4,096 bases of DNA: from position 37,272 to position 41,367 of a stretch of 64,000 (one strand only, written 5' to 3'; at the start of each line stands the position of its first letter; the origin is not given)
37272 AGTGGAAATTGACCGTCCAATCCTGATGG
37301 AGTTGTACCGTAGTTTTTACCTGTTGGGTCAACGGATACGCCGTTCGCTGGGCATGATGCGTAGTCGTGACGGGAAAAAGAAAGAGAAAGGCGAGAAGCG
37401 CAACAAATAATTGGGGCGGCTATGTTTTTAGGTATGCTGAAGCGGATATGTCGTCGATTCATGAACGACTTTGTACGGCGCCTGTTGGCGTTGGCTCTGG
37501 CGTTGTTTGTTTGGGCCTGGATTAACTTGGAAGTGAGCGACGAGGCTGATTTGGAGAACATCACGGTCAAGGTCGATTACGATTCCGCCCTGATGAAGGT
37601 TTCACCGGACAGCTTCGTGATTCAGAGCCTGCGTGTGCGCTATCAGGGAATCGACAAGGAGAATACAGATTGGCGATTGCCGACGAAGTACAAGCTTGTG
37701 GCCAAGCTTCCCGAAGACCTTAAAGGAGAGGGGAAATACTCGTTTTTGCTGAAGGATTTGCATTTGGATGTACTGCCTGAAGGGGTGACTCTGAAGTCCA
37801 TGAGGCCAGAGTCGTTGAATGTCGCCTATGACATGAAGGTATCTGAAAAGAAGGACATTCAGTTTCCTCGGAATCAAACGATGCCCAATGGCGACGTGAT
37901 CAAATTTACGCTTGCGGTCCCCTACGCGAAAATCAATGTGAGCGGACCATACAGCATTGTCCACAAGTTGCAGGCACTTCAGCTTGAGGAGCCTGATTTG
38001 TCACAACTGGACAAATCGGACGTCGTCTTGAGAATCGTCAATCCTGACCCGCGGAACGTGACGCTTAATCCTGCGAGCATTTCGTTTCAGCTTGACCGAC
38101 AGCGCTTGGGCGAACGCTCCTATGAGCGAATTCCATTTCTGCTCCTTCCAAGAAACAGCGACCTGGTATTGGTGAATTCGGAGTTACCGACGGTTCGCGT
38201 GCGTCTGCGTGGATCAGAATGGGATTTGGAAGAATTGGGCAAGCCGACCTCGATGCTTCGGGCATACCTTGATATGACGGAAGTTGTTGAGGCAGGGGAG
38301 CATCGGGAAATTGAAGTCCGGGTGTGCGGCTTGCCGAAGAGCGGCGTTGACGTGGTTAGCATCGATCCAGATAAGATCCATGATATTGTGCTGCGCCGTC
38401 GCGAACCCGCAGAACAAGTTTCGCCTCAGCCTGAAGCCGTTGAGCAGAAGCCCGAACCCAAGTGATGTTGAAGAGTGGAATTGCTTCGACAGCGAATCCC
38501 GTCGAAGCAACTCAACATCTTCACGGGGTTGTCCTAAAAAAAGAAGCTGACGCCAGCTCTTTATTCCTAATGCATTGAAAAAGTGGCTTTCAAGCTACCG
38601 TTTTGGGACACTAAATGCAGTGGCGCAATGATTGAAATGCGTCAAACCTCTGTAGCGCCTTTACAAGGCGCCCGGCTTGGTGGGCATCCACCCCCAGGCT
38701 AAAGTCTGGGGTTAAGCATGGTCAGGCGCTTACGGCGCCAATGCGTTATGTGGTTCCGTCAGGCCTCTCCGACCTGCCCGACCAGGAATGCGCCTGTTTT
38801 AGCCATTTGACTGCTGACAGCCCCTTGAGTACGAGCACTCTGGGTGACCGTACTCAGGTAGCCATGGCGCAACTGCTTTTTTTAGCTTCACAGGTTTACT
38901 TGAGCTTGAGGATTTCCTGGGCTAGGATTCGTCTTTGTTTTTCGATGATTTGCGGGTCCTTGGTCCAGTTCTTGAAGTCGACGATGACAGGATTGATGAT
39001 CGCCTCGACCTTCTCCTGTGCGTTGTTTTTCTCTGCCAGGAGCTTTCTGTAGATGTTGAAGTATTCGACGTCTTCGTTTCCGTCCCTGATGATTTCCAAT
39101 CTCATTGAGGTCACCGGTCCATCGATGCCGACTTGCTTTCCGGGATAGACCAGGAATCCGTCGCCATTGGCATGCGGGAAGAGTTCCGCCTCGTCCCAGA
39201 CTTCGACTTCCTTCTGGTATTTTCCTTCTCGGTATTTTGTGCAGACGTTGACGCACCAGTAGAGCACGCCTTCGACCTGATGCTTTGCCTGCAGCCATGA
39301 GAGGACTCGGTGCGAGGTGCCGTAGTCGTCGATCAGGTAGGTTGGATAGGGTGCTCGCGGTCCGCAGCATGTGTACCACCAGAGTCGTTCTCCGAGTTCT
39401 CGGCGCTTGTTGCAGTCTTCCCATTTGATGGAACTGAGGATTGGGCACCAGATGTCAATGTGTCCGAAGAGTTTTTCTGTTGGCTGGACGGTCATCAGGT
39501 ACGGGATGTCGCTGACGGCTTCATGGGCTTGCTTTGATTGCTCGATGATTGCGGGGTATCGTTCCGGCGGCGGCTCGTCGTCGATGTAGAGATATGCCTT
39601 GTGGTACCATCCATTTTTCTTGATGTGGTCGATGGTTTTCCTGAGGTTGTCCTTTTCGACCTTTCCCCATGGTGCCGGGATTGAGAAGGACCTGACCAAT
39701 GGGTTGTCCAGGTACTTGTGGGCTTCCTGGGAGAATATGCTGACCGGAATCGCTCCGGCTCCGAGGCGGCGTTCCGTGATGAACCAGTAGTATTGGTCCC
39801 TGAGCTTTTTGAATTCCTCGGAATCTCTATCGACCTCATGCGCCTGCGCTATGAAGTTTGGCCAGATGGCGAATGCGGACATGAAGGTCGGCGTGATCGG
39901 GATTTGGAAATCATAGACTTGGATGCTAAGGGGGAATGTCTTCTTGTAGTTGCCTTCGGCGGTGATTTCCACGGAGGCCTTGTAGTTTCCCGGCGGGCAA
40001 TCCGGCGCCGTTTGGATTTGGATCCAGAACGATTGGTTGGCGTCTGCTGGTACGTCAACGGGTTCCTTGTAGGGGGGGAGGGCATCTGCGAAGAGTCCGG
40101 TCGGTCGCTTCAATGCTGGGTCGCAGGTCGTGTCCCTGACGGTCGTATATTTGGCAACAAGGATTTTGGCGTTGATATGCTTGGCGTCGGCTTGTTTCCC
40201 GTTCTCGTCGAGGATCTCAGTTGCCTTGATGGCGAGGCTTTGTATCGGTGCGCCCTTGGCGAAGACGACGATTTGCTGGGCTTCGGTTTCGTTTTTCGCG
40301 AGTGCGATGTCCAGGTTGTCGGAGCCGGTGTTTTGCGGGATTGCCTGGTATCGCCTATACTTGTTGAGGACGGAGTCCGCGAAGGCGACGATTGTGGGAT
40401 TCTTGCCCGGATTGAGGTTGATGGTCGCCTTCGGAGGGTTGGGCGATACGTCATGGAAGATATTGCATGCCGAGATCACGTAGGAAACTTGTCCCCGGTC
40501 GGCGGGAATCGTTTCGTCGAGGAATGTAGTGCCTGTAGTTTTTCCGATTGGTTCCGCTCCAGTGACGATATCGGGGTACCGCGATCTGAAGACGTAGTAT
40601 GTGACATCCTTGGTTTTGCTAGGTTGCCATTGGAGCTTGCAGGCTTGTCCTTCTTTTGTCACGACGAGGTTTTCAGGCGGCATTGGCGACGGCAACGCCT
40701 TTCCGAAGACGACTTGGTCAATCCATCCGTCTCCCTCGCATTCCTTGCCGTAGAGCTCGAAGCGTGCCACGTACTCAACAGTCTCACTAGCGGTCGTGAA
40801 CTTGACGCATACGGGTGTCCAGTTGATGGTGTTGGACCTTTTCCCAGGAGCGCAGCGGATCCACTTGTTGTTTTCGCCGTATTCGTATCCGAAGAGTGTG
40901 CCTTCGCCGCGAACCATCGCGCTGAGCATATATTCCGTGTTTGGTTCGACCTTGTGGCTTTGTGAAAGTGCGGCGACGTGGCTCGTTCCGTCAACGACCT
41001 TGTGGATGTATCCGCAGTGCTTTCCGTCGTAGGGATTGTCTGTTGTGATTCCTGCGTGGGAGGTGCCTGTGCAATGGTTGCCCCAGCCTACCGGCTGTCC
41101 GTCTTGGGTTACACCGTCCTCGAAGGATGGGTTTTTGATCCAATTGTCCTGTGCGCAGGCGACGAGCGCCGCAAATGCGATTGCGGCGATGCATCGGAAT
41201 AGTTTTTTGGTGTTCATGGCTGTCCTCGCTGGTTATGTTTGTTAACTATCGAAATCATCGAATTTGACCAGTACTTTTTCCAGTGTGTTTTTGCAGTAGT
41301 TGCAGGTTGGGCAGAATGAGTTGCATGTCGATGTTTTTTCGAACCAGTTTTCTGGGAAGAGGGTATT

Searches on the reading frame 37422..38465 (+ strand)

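Call 16: search_protein_families(library=pfam, proteins=[window:37422-38465:+])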
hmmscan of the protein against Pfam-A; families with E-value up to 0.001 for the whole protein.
window:37422-38465:+ (347 aa): 1 family
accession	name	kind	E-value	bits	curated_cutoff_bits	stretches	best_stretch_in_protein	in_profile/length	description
PF07949.17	YbbR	-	1.8e-07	31.8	22.3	1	169-221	26-78/81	YbbR-like protein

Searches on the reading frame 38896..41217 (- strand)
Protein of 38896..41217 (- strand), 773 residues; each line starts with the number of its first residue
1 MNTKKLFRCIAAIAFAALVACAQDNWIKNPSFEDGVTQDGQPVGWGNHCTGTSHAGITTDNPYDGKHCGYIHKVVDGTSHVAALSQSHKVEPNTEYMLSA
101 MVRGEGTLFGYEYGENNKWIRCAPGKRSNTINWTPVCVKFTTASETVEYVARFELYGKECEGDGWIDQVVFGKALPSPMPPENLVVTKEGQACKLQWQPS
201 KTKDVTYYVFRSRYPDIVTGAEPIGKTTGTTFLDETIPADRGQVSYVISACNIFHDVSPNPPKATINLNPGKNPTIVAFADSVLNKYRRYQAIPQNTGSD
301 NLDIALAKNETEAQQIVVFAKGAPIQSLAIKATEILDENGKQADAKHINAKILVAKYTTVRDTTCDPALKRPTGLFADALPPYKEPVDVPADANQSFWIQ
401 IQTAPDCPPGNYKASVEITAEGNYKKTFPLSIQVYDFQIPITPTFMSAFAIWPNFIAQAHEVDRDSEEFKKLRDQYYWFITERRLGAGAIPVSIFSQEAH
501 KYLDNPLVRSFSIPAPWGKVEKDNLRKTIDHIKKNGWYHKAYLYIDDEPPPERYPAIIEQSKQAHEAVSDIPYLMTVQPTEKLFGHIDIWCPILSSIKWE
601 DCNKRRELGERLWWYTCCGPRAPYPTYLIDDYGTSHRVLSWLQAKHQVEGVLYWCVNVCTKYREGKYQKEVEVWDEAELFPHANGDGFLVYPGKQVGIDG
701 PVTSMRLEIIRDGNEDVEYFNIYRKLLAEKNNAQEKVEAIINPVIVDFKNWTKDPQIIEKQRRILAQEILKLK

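Call 16: search_protein_families(library=pfam, proteins=[window:38896-41217:-])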
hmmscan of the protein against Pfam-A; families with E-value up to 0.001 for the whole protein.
window:38896-41217:- (773 aa): 4 families
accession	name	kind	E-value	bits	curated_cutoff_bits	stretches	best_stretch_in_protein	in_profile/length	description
PF13320.12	GH123_cat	-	4.8e-23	82.5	23.1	1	522-722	136-323/324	Glycoside hydrolase 123, catalytic domain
PF22680.2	Glyco_hydro_123_N_2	-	6.1e-09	36.3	27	1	286-419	7-141/142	Glycoside hydrolase 123 N-terminal domain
PF02018.23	CBM_4_9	-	1.5e-06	29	25.9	1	25-147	2-123/136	Carbohydrate binding domain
PF19543.5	GH123_N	-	1.8e-06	26.5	22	1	299-436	190-307/969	Glycoside hydrolase 123, N-terminal domain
